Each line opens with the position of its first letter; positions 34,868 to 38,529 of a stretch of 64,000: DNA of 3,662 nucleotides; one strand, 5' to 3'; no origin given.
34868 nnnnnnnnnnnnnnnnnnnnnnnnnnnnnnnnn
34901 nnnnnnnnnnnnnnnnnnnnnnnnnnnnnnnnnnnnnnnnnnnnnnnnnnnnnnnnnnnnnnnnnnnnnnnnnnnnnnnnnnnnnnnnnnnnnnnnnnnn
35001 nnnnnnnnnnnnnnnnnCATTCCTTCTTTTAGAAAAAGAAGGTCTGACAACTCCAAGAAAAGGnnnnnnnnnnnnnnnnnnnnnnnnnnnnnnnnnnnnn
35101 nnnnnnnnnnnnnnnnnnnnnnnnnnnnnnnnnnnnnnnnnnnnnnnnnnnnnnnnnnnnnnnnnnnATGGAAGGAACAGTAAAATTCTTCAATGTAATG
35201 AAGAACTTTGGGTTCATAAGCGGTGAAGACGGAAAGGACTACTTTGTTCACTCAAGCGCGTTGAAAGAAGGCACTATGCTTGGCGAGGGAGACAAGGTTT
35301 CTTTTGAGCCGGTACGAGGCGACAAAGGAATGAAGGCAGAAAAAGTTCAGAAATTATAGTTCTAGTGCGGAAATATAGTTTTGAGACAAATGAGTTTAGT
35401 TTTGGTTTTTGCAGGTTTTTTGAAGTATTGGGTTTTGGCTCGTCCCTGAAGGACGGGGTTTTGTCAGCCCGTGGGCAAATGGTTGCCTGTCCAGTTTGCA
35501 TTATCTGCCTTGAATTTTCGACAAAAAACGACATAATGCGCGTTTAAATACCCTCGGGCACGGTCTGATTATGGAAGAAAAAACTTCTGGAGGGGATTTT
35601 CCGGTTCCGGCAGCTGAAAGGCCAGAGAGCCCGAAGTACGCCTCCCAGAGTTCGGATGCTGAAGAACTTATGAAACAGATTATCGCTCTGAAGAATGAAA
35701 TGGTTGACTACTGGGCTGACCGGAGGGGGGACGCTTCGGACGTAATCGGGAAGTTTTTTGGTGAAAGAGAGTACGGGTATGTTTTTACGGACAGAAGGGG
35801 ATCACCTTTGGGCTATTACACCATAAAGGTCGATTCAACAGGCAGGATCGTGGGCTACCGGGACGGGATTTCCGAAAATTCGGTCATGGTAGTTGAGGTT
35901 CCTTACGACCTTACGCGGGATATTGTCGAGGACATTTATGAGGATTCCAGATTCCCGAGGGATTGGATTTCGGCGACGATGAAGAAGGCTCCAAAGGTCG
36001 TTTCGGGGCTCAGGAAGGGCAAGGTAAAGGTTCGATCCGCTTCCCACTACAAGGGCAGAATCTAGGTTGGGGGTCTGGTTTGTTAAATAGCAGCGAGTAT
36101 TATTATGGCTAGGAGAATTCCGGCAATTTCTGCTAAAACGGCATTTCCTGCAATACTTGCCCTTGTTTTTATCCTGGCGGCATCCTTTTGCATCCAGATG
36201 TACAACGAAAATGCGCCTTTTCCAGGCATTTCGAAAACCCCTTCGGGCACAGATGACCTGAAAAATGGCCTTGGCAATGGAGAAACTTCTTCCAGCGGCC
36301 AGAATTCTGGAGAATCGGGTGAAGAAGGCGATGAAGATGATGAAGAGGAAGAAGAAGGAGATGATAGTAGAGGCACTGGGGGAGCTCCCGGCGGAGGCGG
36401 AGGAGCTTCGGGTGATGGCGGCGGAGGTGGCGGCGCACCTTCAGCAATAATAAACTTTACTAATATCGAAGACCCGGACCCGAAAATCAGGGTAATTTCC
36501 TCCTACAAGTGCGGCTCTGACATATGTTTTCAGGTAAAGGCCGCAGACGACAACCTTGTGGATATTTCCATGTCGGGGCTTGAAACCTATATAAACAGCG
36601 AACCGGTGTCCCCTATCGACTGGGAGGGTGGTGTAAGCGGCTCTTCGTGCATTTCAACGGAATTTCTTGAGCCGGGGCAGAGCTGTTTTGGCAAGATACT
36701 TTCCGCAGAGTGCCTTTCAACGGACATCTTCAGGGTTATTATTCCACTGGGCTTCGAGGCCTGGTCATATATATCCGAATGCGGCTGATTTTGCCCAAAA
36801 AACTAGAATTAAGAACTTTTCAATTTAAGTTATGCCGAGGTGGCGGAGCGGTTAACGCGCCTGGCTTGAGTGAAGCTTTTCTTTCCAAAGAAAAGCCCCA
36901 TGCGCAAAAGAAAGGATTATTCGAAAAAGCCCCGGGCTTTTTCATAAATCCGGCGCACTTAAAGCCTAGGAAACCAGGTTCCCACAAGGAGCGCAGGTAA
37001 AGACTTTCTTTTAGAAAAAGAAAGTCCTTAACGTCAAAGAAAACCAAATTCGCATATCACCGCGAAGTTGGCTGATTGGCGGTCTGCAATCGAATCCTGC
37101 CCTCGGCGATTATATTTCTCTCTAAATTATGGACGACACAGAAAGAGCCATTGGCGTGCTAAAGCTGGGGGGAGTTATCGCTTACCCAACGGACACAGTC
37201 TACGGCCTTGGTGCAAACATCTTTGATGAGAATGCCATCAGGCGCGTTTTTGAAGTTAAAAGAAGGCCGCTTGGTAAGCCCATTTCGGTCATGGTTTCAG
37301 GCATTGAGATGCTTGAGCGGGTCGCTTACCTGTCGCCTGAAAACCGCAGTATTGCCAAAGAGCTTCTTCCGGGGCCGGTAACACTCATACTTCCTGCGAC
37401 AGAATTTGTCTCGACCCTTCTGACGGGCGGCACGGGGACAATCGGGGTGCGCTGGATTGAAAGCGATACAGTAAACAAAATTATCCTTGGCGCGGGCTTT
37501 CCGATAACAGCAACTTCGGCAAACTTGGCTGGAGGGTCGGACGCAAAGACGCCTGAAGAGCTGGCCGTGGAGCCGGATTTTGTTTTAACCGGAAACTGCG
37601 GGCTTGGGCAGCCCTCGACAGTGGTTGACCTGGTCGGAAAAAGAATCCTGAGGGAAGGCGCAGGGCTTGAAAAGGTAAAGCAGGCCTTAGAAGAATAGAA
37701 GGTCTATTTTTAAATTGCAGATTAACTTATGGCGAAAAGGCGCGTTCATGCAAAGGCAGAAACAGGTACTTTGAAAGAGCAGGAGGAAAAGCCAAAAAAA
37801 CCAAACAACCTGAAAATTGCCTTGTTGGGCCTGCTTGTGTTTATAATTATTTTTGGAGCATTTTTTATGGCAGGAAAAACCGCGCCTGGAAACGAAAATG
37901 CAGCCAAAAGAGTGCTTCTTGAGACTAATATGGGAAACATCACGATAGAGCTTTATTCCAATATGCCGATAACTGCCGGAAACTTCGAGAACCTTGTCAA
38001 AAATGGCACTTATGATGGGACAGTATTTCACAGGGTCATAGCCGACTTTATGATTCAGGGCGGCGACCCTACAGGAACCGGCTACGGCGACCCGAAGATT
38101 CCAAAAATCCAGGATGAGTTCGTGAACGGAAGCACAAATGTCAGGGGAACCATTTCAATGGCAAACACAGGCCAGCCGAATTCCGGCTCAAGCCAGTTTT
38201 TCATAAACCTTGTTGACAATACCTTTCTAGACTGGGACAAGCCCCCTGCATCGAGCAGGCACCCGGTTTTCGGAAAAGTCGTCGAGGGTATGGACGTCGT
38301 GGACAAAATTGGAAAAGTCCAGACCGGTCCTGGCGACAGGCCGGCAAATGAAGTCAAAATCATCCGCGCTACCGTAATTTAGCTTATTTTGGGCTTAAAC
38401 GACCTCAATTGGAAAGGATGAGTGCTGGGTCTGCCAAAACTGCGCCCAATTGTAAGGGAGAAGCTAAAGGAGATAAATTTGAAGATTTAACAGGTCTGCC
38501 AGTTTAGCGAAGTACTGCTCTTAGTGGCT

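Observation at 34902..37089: The four long tRNA introns are related to each other: a shared A/T hairpin and GCGCA/CGCGAA blocks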

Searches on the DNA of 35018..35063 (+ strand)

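Call 51: build_rna_model(alignment_id=A3, structure=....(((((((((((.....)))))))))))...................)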
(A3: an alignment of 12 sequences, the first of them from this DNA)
Model R1 built from alignment A3 (12 sequences, 50 columns); structure: as given.
model positions 47; base pairs 11; branch points 0; effective number of sequences 10.02; information 1.173 bits per position. Calibrated on 0.2 Mb of random sequence (short: E-values are rough).
structure used (alignment columns):
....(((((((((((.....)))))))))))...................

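Call 52: search_with_rna_model(model_id=R1, sources=[window, L002, L005, L007, L009, L010, L016, L017, L019, L020, L021, L023, L024, L025, L027, L028, L029, L031], max_evalue=1, make_alignment=true)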
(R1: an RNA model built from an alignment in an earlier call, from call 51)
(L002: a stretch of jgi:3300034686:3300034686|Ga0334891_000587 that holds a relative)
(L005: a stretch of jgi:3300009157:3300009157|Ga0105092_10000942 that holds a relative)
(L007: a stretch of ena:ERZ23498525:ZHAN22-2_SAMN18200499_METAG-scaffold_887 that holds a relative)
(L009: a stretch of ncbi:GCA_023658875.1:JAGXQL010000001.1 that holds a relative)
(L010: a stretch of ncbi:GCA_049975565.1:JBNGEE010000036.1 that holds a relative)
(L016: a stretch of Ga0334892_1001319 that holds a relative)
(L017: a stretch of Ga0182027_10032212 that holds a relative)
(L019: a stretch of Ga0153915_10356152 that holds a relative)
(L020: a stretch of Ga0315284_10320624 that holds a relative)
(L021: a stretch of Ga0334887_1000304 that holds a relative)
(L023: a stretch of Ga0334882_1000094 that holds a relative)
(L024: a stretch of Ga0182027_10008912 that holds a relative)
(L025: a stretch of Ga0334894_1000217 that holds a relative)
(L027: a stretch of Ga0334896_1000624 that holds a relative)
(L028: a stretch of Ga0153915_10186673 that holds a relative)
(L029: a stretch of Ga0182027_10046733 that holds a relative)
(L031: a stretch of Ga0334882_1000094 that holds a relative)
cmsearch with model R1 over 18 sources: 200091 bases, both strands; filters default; matches with E-value up to 1: 66.
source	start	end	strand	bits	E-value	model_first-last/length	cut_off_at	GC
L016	6018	6064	+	74.2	1.3e-15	1-47/47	no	0.3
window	36998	37043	+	72.3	3.9e-15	1-47/47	no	0.26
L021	883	927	-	66.7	9.8e-14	1-47/47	no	0.27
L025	1953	1998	-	64.8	3e-13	1-47/47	no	0.37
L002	7952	7997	+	64.5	3.7e-13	1-47/47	no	0.41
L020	925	970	-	64.5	3.7e-13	1-47/47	no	0.41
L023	5730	5775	+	64.5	3.7e-13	1-47/47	no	0.41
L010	4466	4514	+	63.5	6.4e-13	1-47/47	no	0.22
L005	6804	6849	+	63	8.3e-13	1-47/47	no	0.37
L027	2748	2791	+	62.3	1.3e-12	1-47/47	no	0.34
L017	6058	6101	-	62.2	1.4e-12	1-47/47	no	0.32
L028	2179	2222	+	62.2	1.4e-12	1-47/47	no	0.32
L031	303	348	-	62.1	1.4e-12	1-47/47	no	0.35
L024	1483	1527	+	61.7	1.8e-12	1-47/47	no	0.29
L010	5047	5092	+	61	2.7e-12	1-47/47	no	0.39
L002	6906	6949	+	55.3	7.1e-11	1-47/47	no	0.39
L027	2871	2917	+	51.8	5.7e-10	1-47/47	no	0.43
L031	156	202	-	50.7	1.1e-09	1-47/47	no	0.43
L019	530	572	-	50.6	1.1e-09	1-47/47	no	0.37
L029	2200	2242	+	50.6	1.1e-09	1-47/47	no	0.37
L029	2080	2127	+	42.5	1.3e-07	1-47/47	no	0.48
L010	4941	4985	+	41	3e-07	1-47/47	no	0.4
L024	1641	1694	+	39.2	8.2e-07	1-47/47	no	0.35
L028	2040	2087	+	36.6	3.8e-06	1-47/47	no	0.48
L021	1184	1235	-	36.5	4e-06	1-47/47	no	0.37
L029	3693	3741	+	36.4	4.3e-06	1-47/47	no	0.43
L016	6891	6934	+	35.9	5.6e-06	1-47/47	no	0.34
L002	7820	7864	+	33.1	2.9e-05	1-47/47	no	0.4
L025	1971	2000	+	31.8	6.1e-05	5-35/47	no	0.37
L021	900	927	+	29.7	0.00021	5-33/47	no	0.25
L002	7952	7979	-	27.7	0.00066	5-33/47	no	0.39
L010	5047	5074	-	27.7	0.00066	5-33/47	no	0.39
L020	943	970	+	27.7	0.00066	5-33/47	no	0.39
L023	5730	5757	-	27.7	0.00066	5-33/47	no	0.39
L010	5170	5261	+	27.1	0.00094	1-47/47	no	0.48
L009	4919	4962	+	26.3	0.0015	1-47/47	no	0.3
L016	6018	6046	-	25.7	0.0021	5-33/47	no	0.28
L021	998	1045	-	23.8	0.0063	1-47/47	no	0.29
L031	321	350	+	23.7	0.0067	5-35/47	no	0.33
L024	468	515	-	23.5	0.0074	1-47/47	no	0.38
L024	1483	1510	-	22.9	0.011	5-33/47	no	0.25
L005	6929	6971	+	22.7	0.012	1-47/47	no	0.44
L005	6804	6832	-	22.5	0.013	5-33/47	no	0.34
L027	2748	2774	-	22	0.018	5-33/47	no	0.33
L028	2179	2205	-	21.5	0.023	5-33/47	no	0.3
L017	6075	6101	+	21.5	0.023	5-33/47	no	0.3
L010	4466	4496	-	20.4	0.046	5-33/47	no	0.19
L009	6777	6822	+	20.2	0.05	1-47/47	no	0.37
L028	2044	2069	-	20.1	0.053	5-29/47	no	0.5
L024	12916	12949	+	19.3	0.087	1-47/47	no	0.44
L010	4947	4966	-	19.2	0.093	7-27/47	no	0.25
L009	5961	5997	+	19.2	0.093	1-47/47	no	0.27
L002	6906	6932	-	18.6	0.13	5-33/47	no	0.37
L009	5032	5049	+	18.3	0.15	8-26/47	no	0.11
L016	6897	6916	-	18.2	0.16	7-27/47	no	0.3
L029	2200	2225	-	17.4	0.26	5-33/47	no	0.35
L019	547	572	+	17.4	0.26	5-33/47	no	0.35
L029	2084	2109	-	16.6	0.4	5-29/47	no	0.42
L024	1704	1737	-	16.5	0.43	1-47/47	no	0.38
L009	4926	4943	-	15.3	0.88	8-26/47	no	0.17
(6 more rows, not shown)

Alignment A4: 66 matches aligned to the model, 111 columns, each read 5' to 3' on its own strand. Consensus structure (alignment columns), stored with it:
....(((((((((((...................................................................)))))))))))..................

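Call 53: search_with_rna_model(model_id=R1, sources=[window, L002, L005, L007, L009, L010, L016, L017, L019, L020, L021, L023, L024, L025, L027, L028, L029, L031], max_evalue=0.00005, make_alignment=true)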
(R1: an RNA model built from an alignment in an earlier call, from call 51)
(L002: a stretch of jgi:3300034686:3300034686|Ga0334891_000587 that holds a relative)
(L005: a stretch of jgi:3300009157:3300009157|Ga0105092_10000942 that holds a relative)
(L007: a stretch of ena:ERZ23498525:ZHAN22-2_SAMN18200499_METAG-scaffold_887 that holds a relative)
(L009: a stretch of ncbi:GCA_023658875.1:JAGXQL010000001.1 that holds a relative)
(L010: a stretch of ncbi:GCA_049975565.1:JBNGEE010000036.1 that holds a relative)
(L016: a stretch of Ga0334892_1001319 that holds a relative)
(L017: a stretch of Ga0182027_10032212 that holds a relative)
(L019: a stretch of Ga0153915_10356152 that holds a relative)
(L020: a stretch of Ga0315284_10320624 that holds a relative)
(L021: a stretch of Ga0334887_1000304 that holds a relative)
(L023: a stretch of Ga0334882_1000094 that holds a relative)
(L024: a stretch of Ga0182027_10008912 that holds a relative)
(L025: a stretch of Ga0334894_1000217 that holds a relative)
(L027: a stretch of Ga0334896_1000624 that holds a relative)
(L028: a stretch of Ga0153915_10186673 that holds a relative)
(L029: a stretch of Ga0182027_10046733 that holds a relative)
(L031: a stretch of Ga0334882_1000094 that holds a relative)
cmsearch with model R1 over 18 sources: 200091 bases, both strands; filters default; matches with E-value up to 0.00005: 29.
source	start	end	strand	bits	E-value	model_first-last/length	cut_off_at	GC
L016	6018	6064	+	74.2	1.3e-15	1-47/47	no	0.3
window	36998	37043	+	72.3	3.9e-15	1-47/47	no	0.26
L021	883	927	-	66.7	9.8e-14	1-47/47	no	0.27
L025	1953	1998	-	64.8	3e-13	1-47/47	no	0.37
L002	7952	7997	+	64.5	3.7e-13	1-47/47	no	0.41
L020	925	970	-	64.5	3.7e-13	1-47/47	no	0.41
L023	5730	5775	+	64.5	3.7e-13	1-47/47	no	0.41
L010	4466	4514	+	63.5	6.4e-13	1-47/47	no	0.22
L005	6804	6849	+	63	8.3e-13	1-47/47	no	0.37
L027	2748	2791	+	62.3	1.3e-12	1-47/47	no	0.34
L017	6058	6101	-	62.2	1.4e-12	1-47/47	no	0.32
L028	2179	2222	+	62.2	1.4e-12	1-47/47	no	0.32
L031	303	348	-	62.1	1.4e-12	1-47/47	no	0.35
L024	1483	1527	+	61.7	1.8e-12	1-47/47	no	0.29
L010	5047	5092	+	61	2.7e-12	1-47/47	no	0.39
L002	6906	6949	+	55.3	7.1e-11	1-47/47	no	0.39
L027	2871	2917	+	51.8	5.7e-10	1-47/47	no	0.43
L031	156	202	-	50.7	1.1e-09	1-47/47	no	0.43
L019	530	572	-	50.6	1.1e-09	1-47/47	no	0.37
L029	2200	2242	+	50.6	1.1e-09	1-47/47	no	0.37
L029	2080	2127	+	42.5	1.3e-07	1-47/47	no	0.48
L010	4941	4985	+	41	3e-07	1-47/47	no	0.4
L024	1641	1694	+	39.2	8.2e-07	1-47/47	no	0.35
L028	2040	2087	+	36.6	3.8e-06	1-47/47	no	0.48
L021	1184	1235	-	36.5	4e-06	1-47/47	no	0.37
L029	3693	3741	+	36.4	4.3e-06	1-47/47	no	0.43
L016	6891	6934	+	35.9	5.6e-06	1-47/47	no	0.34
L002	7820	7864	+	33.1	2.9e-05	1-47/47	no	0.4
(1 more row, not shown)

Alignment A5: 29 matches aligned to the model, 64 columns, each read 5' to 3' on its own strand. Consensus structure (alignment columns), stored with it:
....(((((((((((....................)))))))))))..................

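Call 68: search_with_rna_model(model_id=R1, sources=[L032, L033, L007, L009], max_evalue=1)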
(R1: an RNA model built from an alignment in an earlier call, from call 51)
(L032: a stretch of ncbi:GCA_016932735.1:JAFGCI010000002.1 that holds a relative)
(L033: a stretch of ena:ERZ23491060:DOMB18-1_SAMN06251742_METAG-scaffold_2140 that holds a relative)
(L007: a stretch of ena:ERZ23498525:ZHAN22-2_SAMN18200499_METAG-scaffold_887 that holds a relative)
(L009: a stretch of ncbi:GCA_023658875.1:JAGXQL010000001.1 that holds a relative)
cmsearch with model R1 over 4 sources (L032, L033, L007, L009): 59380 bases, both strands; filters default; matches with E-value up to 1: 16.
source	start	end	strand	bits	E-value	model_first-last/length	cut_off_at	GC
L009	4919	4962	+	26.3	0.00044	1-47/47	no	0.3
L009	6777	6822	+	20.2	0.015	1-47/47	no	0.37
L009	5961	5997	+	19.2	0.028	1-47/47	no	0.27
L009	5032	5049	+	18.3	0.044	8-26/47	no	0.11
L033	1561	1577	+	15.8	0.19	9-25/47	no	0.18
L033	7195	7213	-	15.6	0.22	8-26/47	no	0.21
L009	4926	4943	-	15.3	0.26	8-26/47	no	0.17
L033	8360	8384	+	14.9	0.32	1-47/47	no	0.32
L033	6749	6789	-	14.3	0.46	1-47/47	no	0.29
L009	6931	6949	+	14.1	0.53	8-26/47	no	0.21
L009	5032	5049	-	14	0.54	8-26/47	no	0.11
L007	8853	8898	-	13.7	0.65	1-47/47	no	0.37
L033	7195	7213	+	13.5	0.75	8-26/47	no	0.21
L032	16549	16610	-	13.2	0.88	1-47/47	no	0.39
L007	7679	7694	+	13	0.98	1-47/47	no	0.31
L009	8286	8310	+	13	0.98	1-47/47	no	0.24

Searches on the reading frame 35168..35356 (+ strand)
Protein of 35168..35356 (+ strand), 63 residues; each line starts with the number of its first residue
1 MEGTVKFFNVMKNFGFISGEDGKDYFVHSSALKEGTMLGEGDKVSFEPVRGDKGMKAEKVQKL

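Call 12: find_encoding_contigs(protein=window:35168-35356:+, flank=10000, max_places=10)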
Protein window:35168-35356:+ (63 aa): 1 contig read that carries it; 1 place shown.
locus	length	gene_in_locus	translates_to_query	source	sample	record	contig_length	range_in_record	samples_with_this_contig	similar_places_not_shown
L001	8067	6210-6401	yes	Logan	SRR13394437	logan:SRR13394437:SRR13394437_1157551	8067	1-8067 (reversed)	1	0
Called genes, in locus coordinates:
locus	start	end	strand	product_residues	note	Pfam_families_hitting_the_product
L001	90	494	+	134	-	-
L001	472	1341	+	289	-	-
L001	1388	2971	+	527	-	-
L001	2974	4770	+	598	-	-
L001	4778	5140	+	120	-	PF01981:PTH2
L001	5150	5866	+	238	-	PF00590:TP_methylase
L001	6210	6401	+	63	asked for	PF00313:CSD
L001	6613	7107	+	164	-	-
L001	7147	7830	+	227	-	-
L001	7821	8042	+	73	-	-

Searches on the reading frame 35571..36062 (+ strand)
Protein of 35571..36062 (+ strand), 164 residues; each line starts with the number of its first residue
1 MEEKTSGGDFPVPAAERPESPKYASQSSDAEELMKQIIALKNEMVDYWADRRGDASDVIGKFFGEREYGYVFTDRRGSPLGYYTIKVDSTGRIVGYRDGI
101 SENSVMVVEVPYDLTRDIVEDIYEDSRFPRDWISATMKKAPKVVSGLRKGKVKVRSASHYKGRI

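Call 73: search_protein_families(library=pfam, proteins=[window:35571-36062:+], max_evalue=0.001)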
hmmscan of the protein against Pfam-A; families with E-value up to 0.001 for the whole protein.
window:35571-36062:+ (164 aa): 0 families

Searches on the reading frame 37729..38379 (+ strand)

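Call 74: search_protein_families(library=pfam, proteins=[window:37729-38379:+], max_evalue=0.001)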
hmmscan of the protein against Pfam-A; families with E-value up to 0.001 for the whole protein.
window:37729-38379:+ (217 aa): 1 family
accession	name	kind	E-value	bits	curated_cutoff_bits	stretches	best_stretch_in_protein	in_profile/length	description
PF00160.26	Pro_isomerase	-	1.6e-49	168.6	21.7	1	62-216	2-159/159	Cyclophilin type peptidyl-prolyl cis-trans isomerase/CLD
